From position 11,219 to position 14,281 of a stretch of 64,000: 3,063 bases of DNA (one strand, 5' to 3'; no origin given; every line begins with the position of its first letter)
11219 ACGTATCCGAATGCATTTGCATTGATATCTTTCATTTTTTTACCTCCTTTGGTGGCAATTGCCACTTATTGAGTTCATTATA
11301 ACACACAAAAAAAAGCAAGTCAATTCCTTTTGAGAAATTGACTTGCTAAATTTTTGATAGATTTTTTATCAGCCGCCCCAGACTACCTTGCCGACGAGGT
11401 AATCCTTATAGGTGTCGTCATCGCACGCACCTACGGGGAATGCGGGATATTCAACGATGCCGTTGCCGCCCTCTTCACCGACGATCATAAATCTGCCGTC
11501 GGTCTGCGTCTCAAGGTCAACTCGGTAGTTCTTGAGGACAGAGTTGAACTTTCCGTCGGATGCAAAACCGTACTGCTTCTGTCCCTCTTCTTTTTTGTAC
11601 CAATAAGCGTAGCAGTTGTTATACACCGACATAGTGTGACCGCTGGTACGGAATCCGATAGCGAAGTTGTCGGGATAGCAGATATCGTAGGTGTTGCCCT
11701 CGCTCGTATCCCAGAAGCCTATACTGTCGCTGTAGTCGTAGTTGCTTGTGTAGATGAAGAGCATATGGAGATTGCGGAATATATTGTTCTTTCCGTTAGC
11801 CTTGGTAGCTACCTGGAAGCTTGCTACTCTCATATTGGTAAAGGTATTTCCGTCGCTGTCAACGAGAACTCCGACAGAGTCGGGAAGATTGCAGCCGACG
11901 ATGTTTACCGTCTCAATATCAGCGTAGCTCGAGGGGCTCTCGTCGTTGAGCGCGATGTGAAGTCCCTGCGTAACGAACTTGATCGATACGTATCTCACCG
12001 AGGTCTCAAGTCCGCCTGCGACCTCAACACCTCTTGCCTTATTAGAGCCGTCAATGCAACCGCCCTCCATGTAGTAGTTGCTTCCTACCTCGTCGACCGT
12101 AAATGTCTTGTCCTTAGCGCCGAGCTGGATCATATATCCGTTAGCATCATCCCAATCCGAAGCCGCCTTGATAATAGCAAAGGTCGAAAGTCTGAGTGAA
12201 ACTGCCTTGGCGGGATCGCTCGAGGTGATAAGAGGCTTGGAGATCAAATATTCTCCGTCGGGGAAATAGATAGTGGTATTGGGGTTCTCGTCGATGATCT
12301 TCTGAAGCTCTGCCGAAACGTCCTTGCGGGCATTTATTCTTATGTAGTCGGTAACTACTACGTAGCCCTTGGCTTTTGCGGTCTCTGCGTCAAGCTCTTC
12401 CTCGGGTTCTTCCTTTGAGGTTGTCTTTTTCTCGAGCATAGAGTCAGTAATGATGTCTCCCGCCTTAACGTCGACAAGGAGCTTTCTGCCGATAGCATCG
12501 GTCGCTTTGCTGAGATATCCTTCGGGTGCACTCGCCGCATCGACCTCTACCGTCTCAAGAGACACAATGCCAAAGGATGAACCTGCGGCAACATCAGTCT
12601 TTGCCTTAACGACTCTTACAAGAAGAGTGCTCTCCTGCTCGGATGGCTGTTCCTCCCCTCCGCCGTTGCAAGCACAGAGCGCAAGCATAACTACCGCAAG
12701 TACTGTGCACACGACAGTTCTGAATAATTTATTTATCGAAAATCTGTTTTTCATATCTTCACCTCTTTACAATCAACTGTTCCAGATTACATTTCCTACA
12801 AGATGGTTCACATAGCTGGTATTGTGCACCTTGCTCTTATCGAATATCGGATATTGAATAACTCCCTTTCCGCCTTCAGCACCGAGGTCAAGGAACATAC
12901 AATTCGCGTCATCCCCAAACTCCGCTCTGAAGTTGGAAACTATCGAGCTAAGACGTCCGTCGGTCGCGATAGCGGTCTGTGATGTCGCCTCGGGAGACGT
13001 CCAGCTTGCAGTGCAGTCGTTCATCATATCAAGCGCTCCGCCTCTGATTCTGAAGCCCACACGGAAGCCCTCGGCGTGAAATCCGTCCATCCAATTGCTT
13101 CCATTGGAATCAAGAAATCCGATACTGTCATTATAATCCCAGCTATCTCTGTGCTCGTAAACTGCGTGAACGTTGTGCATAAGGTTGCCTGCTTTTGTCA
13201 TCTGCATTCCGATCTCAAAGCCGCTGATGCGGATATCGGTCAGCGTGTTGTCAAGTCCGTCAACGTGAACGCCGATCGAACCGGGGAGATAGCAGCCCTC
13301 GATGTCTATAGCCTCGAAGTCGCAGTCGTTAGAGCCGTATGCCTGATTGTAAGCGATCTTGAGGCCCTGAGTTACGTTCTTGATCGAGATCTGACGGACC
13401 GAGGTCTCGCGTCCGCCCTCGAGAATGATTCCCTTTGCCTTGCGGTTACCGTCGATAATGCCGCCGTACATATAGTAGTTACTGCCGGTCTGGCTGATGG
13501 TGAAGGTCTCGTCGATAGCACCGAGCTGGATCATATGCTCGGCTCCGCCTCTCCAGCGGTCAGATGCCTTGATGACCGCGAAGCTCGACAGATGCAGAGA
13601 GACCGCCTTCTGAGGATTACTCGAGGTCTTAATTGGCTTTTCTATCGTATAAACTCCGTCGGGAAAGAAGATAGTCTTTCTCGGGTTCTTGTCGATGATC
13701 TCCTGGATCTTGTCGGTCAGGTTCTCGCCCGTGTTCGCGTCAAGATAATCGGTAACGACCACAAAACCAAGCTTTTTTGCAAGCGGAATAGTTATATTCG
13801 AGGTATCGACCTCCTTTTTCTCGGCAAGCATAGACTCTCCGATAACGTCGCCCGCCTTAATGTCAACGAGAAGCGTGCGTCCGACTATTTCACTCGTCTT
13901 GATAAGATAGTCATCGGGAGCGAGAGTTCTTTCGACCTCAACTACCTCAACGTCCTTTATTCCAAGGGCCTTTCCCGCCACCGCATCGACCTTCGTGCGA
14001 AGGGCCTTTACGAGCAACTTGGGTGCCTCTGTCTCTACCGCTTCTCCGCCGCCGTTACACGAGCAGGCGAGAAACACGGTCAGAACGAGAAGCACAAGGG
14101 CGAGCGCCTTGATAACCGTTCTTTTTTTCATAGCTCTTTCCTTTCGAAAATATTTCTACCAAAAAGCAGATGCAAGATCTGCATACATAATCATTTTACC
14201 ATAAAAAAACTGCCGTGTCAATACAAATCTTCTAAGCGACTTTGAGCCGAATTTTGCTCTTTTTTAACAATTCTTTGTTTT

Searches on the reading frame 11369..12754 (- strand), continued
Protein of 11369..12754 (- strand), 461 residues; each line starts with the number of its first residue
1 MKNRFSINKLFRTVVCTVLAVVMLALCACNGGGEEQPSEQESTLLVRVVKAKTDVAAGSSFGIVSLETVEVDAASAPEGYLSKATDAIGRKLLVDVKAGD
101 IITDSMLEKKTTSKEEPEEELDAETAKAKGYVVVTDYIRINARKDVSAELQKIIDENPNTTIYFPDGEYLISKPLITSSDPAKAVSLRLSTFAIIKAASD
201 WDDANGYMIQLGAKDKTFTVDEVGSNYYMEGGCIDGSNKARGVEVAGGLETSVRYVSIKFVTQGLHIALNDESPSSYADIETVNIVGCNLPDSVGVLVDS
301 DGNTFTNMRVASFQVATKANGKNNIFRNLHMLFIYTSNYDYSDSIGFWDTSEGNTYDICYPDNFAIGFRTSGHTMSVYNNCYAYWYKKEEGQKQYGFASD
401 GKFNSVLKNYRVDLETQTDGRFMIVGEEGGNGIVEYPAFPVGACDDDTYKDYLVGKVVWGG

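Call 78: find_encoding_contigs(protein=P0060, flank=7000, max_places=1)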
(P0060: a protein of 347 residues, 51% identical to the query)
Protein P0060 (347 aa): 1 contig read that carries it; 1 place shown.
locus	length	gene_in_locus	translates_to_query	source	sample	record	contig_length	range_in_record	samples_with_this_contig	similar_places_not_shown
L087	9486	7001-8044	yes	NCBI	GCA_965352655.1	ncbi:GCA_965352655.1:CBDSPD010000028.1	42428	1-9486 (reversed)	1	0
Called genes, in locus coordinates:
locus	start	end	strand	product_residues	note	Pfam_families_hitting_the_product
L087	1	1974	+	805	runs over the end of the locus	PF02861:Clp_N, PF13191:AAA_16 (weak), PF00004:AAA, PF17871:AAA_lid_9, PF00158:Sigma54_activat (weak), PF07724:AAA_2, PF07728:AAA_5, PF10431:ClpB_D2-small, +4 more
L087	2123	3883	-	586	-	PF05048:NosD (faint), PF13229:Beta_helix (faint), PF23763:Beta-barrel_GLAA-B_I, PF23764:Beta-barrel_GLAA-B_II (weak)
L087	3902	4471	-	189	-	PF12917:YfbR-like, PF13023:HD_3, PF01966:HD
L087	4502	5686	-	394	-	PF00768:Peptidase_S11, PF13354:Beta-lactamase2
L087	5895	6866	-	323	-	PF04055:Radical_SAM, PF16199:Radical_SAM_C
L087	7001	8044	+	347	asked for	-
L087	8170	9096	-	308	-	PF00291:PALP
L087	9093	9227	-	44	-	-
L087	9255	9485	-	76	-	?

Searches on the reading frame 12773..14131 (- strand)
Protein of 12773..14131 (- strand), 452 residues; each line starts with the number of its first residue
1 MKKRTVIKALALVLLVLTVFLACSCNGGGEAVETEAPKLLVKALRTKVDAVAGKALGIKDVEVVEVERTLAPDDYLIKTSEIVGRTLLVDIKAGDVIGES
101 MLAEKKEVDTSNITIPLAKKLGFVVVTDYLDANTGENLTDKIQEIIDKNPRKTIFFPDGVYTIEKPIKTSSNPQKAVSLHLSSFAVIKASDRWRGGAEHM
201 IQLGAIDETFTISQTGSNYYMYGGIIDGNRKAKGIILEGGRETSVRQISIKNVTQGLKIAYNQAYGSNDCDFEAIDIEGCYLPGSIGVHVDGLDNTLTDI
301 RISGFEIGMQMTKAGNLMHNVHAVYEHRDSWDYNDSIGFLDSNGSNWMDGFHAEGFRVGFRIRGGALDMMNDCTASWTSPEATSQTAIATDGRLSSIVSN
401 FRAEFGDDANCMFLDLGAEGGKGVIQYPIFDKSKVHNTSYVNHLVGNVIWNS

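Call 5: search_protein_families(library=ncbifam, proteins=[window:12773-14131:-], max_evalue=0.1)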
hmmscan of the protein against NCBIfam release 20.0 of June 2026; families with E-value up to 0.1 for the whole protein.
window:12773-14131:- (452 aa): 2 families
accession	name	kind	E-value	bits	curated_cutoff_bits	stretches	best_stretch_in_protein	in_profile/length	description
TIGR03170.1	flgA_cterm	equivalog_domain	7e-06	26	54.65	1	48-126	20-98/137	flagellar basal body P-ring formation chaperone FlgA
TIGR03177.1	pilus_cpaB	equivalog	1.7e-05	24.2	71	1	8-107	4-103/262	Flp pilus assembly protein CpaB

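Call 66: search_protein_families(library=pfam, proteins=[window:12773-14131:-], max_evalue=0.01)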
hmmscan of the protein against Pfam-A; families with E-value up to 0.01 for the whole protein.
window:12773-14131:- (452 aa): 3 families
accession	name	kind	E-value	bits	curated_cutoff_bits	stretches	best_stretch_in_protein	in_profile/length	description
PF08666.17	SAF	-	7.9e-07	30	21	1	47-102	7-62/63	SAF domain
PF12708.12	Pect-lyase_RHGA_epim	-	0.00011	22.6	27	1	126-321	4-203/213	Rhamnogalacturonase A/epimerase, pectate lyase-like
PF13144.11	ChapFlgA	-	0.0084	16.6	23.8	0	53-119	13-77/122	Chaperone for flagella basal body P-ring formation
